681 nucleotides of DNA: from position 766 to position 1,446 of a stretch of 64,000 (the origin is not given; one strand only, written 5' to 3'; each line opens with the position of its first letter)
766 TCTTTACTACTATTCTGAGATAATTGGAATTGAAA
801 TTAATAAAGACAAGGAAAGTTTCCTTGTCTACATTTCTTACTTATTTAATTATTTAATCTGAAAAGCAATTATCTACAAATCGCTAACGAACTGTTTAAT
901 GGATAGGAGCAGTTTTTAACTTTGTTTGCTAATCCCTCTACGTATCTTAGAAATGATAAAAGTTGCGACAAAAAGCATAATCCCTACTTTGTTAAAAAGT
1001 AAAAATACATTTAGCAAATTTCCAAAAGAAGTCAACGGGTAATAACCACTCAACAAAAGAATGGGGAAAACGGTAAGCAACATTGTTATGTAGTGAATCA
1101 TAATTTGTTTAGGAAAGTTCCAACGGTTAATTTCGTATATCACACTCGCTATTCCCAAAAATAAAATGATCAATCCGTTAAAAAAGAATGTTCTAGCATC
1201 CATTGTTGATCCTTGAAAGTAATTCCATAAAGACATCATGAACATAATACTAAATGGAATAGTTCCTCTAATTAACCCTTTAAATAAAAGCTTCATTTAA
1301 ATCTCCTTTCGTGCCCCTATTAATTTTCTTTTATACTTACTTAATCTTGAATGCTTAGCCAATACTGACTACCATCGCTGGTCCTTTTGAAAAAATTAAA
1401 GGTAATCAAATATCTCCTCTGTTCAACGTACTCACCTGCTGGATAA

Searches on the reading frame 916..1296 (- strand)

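Call 88: search_protein_families(library=pfam, proteins=[window:916-1296:-], max_evalue=0.00001)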
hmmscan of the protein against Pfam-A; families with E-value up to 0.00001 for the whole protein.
window:916-1296:- (126 aa): 1 family
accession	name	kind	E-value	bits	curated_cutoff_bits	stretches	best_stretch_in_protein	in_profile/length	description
PF11457.13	DUF3021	-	1.7e-10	41.6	24.7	1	2-123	2-124/130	Protein of unknown function (DUF3021)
